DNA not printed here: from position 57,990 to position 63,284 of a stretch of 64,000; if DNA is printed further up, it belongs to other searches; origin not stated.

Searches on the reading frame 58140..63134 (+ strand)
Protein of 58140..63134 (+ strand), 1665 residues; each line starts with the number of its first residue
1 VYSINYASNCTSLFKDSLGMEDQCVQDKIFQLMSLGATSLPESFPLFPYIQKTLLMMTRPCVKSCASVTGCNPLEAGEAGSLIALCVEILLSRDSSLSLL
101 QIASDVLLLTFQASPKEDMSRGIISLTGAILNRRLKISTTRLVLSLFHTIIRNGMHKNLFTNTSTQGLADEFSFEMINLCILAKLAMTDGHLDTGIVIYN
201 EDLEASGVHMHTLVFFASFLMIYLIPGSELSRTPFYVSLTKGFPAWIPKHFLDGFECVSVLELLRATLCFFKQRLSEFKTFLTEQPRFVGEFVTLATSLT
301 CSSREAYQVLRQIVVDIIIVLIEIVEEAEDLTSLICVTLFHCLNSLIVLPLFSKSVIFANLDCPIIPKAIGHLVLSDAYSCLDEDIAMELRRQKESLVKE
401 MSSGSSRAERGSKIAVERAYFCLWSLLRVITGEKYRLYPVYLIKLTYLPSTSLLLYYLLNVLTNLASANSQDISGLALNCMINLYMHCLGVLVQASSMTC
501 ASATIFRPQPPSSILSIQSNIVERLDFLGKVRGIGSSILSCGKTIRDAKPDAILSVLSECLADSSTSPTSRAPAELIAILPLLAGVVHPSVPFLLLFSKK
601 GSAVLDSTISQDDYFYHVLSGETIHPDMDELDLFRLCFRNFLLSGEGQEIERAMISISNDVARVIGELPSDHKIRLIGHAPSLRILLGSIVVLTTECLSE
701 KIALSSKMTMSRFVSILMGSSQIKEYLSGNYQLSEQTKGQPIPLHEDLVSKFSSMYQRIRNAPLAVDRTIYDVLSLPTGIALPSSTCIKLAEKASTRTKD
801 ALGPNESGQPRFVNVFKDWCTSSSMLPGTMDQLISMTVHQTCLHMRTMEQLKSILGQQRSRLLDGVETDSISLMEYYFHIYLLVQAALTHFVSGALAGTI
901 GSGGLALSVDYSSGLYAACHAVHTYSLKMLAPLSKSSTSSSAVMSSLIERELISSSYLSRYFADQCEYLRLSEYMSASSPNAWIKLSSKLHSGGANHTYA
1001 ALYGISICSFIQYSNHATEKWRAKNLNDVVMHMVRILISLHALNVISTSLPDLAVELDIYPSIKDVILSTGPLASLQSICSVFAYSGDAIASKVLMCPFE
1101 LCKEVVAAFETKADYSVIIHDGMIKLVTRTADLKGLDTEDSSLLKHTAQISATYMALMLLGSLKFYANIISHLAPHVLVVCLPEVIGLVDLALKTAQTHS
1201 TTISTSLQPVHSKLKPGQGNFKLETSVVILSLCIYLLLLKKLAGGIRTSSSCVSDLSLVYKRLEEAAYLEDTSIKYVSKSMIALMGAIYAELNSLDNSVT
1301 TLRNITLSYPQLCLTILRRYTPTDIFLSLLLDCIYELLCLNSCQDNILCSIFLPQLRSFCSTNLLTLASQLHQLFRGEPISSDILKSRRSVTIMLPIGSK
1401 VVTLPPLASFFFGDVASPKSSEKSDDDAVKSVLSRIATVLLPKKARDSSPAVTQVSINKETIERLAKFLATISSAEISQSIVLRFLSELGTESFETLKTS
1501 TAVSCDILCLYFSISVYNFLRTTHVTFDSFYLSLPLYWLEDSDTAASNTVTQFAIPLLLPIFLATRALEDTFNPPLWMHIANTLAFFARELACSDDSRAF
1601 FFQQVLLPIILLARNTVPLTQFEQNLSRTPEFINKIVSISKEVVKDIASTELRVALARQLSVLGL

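Call 44: search_protein_families(library=pfam, proteins=[window:58140-63134:+])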
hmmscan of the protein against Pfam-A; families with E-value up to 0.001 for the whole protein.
window:58140-63134:+ (1665 aa): 1 family
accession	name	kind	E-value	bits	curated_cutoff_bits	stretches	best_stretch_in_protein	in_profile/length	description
PF01369.25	Sec7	-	3.5e-05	24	22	1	633-728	83-172/183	Sec7 domain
